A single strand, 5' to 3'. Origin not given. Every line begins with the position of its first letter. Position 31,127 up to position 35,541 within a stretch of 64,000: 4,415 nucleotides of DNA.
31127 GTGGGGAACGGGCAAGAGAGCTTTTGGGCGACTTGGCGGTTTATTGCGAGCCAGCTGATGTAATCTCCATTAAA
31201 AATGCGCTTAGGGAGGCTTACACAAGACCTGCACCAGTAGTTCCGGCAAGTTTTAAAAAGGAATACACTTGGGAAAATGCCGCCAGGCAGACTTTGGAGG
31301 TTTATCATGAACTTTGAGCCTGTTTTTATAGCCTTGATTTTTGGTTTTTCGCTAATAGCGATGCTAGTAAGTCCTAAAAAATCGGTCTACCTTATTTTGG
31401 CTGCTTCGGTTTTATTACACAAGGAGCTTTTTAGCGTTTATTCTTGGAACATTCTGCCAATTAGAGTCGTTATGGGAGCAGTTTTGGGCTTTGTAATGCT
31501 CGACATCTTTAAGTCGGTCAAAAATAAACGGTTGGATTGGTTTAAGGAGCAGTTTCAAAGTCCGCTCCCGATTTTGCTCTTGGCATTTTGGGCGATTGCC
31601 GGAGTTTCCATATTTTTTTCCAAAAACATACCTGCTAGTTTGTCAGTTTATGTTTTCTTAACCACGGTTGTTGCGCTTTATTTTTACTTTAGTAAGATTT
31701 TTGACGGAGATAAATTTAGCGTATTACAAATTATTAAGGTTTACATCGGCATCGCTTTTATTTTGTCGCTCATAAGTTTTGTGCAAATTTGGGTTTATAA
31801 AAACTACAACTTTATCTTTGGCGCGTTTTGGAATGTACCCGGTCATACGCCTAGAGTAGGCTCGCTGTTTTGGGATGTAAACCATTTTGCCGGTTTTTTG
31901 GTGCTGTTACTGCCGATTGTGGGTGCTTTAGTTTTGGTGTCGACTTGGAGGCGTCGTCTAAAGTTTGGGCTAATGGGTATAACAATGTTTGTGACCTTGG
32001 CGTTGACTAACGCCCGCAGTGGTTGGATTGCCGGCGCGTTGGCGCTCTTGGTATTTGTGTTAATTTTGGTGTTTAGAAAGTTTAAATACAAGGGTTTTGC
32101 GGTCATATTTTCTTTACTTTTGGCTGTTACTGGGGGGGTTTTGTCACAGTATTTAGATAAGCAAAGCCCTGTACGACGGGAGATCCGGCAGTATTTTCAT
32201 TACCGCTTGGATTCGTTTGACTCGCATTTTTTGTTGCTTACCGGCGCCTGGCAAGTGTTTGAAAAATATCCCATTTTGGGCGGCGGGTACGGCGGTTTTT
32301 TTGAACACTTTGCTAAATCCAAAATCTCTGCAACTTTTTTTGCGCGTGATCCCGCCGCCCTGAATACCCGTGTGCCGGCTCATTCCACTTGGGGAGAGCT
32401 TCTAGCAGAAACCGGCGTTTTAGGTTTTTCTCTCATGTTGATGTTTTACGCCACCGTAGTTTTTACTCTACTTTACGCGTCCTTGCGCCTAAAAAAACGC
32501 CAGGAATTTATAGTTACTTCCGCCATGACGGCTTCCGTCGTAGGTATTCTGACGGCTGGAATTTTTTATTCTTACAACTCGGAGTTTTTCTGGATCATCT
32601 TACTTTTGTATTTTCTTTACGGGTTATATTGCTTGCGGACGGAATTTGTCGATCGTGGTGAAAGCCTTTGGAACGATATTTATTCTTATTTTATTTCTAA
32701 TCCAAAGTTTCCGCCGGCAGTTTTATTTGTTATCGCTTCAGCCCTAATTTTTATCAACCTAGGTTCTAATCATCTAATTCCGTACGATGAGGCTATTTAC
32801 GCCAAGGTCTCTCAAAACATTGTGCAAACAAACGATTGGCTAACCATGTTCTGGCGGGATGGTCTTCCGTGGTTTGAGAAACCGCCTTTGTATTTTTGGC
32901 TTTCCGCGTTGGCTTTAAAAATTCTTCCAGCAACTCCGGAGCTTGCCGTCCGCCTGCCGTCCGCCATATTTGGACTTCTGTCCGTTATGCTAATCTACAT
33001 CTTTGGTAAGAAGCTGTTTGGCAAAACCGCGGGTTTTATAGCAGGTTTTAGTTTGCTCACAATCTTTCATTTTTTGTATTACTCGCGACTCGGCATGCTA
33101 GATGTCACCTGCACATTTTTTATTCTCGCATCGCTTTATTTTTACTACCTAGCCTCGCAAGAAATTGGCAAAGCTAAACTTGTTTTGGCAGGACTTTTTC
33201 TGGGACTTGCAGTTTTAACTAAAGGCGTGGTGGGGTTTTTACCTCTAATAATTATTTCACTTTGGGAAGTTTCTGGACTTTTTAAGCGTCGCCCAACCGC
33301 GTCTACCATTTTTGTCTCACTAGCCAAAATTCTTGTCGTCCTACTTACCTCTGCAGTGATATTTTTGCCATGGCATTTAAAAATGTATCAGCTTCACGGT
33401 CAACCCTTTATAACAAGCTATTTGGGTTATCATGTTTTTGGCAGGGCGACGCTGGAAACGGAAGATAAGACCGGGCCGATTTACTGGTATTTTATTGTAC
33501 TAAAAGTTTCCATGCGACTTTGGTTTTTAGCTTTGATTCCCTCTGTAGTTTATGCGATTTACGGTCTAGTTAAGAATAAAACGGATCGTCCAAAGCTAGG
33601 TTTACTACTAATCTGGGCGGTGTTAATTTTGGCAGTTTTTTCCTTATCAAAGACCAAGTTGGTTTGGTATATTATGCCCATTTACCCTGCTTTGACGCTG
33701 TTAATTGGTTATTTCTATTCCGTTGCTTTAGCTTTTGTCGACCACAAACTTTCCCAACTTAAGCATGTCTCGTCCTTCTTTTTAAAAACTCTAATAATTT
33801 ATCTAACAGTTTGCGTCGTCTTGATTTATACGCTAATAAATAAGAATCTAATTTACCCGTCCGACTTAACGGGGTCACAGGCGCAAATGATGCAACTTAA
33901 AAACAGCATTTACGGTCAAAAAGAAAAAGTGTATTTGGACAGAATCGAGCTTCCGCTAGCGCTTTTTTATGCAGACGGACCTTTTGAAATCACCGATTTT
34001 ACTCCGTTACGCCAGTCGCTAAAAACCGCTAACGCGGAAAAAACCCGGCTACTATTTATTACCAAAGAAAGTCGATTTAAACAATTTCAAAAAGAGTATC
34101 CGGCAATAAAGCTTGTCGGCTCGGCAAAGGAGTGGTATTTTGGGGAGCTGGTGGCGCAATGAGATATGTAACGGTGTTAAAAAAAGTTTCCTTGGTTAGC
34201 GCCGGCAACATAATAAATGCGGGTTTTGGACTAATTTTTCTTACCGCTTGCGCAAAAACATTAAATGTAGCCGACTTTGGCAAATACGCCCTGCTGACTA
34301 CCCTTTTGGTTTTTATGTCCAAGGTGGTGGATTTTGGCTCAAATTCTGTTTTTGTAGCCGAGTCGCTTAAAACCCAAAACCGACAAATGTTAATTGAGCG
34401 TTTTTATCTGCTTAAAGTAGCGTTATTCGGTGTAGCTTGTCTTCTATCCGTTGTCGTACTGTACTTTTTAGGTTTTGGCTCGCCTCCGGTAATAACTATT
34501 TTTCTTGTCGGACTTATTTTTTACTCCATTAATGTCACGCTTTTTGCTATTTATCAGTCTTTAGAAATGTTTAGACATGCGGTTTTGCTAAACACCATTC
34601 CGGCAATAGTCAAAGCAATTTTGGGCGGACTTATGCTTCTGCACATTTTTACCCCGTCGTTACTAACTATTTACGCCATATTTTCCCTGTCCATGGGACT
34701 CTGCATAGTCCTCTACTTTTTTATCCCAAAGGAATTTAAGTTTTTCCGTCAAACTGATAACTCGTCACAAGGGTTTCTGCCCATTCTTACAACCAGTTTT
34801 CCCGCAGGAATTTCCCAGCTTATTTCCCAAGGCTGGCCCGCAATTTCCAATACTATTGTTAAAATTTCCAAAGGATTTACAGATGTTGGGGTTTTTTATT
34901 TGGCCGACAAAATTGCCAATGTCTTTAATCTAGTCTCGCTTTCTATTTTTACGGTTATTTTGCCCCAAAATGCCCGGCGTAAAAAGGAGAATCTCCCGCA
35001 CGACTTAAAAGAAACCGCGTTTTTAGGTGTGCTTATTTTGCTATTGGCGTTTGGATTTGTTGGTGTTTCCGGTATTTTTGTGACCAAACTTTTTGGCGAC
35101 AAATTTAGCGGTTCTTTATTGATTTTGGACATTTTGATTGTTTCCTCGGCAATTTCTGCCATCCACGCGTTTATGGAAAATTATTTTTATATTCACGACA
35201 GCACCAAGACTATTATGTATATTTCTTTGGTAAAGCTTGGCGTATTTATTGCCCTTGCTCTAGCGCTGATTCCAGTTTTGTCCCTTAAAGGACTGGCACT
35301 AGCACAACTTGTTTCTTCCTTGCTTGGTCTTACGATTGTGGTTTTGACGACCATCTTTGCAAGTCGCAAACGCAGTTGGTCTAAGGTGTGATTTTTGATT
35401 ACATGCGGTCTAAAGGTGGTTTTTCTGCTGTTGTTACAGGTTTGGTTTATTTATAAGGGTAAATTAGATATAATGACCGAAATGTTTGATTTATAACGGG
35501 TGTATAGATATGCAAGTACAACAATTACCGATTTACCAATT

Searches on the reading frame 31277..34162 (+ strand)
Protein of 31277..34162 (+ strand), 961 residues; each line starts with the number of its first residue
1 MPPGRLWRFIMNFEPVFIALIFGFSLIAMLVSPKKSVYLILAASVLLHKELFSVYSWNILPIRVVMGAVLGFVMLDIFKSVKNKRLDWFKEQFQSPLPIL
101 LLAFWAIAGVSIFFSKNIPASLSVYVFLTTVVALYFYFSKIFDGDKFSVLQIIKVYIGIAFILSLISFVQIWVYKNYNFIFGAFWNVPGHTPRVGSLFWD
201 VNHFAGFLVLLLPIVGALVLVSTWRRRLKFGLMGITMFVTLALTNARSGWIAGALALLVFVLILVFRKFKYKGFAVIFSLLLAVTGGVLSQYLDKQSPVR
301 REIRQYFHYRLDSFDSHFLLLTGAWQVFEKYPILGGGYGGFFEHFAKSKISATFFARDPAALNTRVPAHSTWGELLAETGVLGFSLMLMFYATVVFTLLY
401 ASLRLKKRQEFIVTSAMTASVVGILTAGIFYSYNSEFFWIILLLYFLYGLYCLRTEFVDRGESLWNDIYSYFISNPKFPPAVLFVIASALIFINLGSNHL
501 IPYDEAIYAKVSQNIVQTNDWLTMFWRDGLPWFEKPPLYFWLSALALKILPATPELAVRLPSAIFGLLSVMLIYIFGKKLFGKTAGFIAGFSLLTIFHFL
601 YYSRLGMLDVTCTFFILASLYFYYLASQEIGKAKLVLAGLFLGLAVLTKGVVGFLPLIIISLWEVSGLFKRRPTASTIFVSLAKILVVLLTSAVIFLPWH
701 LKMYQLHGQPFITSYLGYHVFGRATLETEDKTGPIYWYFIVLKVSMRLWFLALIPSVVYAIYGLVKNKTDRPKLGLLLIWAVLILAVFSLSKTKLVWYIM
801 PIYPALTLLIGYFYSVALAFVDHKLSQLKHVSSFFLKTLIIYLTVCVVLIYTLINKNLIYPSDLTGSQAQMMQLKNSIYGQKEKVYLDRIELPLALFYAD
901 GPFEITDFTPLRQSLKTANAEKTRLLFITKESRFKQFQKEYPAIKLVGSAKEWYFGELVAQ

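Call 4: search_protein_families(library=pfam, proteins=[window:31277-34162:+], max_evalue=0.01)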
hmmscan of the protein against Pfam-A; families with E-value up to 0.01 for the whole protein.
window:31277-34162:+ (961 aa): 3 families
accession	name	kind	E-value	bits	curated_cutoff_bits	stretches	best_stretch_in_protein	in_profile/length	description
PF13231.12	PMT_2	-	2.7e-19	70.4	26.1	1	535-692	2-155/160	Dolichyl-phosphate-mannose-protein mannosyltransferase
PF02366.24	PMT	-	8.4e-17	62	22.7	1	484-699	4-236/245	Dolichyl-phosphate-mannose-protein mannosyltransferase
PF04932.20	Wzy_C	-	1.9e-15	57.4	31.7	1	234-387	3-148/149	O-Antigen ligase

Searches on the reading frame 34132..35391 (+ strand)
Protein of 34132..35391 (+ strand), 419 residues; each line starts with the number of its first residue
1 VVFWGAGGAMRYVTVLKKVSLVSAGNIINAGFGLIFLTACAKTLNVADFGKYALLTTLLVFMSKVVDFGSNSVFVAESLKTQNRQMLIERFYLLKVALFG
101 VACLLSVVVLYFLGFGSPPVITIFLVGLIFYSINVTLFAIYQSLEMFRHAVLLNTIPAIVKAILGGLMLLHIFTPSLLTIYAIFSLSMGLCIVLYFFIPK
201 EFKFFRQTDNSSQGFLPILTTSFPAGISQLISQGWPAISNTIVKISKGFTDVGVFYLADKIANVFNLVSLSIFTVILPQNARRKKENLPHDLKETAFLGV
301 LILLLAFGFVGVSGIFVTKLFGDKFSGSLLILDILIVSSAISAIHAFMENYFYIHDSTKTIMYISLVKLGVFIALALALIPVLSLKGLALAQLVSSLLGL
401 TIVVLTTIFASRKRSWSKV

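Call 4: search_protein_families(library=pfam, proteins=[window:34132-35391:+], max_evalue=0.01)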
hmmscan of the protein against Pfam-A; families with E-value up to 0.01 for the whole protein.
window:34132-35391:+ (419 aa): 2 families
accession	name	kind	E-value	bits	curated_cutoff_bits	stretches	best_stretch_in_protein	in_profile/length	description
PF01943.22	Polysacc_synt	-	6.2e-15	55.8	28.2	1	15-278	1-268/274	Polysaccharide biosynthesis protein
PF03023.19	MurJ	-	2e-06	27.1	27.4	1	265-406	246-398/451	Lipid II flippase MurJ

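Call 83: find_homologous_proteins(query=window:34159-35388:+, max_evalue=1e-10)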
Query window:34159-35388:+ (410 aa): 78 proteins with E <= 1e-10 among 8000 candidates.
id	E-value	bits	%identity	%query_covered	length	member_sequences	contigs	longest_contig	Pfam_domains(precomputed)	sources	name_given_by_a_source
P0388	3.7e-249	844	100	100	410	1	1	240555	PF01943.23,PF03023.20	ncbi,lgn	-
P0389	4.8e-207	706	84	100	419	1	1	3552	PF01943.23,PF03023.20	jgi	jgi:O-antigen/teichoic acid export membrane protein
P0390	7.8e-191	653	78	99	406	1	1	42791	PF01943.23,PF03023.20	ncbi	-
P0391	3.8e-189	647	79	97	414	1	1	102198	PF01943.23,PF03023.20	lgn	-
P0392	2.1e-186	638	75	99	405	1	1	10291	PF01943.23,PF03023.20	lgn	-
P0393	1.7e-183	628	75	99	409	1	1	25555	PF01943.23,PF13440.12,PF03023.20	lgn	-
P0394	2.9e-183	628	74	99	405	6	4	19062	PF01943.23,PF13440.12,PF03023.20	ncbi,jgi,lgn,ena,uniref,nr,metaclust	ncbi:hypothetical protein COT50_03280 [candidate division WWE3 bacterium CG08_land_8_20_14_0_20_41_1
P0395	9.8e-183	626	75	99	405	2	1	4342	PF01943.23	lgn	-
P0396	1.9e-182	625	74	99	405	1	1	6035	PF01943.23,PF13440.12,PF03023.20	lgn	-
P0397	5.5e-180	617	76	100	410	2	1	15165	PF01943.23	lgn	-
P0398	5.8e-177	607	75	99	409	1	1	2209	PF01943.23,PF03023.20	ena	-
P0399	2.2e-176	605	76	96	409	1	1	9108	PF01943.23,PF03023.20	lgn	-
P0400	2.5e-175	601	75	96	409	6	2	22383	PF01943.23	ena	-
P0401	1.2e-172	593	74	94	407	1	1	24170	PF01943.23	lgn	-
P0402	2.4e-169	582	72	96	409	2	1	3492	PF01943.23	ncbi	-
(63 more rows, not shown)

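Call 84: find_encoding_contigs(protein=P0390, flank=7000, max_places=1)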
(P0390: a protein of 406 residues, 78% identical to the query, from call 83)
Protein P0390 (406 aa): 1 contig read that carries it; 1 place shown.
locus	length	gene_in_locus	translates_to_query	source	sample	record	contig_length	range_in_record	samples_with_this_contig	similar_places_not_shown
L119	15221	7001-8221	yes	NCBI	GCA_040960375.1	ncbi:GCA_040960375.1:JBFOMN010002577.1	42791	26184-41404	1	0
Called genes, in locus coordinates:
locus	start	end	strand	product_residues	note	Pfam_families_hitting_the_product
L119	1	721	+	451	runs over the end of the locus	PF13231:PMT_2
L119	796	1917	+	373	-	PF00534:Glycos_transf_1, PF13692:Glyco_trans_1_4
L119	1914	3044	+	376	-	PF13439:Glyco_transf_4, PF13579:Glyco_trans_4_4, PF00534:Glycos_transf_1, PF13692:Glyco_trans_1_4, PF20706:GT4-conflict (weak)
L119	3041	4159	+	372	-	PF00534:Glycos_transf_1, PF13692:Glyco_trans_1_4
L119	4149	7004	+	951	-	PF04932:Wzy_C, PF02366:PMT, PF13231:PMT_2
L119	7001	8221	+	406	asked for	PF01943:Polysacc_synt, PF03023:MurJ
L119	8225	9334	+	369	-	PF13439:Glyco_transf_4, PF20706:GT4-conflict (faint), PF00534:Glycos_transf_1, PF13692:Glyco_trans_1_4, PF13524:Glyco_trans_1_2 (weak)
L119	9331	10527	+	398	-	PF13439:Glyco_transf_4 (faint), PF20706:GT4-conflict, PF00534:Glycos_transf_1, PF13692:Glyco_trans_1_4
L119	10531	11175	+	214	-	PF02397:Bac_transf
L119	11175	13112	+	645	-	PF13196:DUF4012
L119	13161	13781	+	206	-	-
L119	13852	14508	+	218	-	PF11967:RecO_N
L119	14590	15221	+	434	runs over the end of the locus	PF00587:tRNA-synt_2b, PF03129:HGTP_anticodon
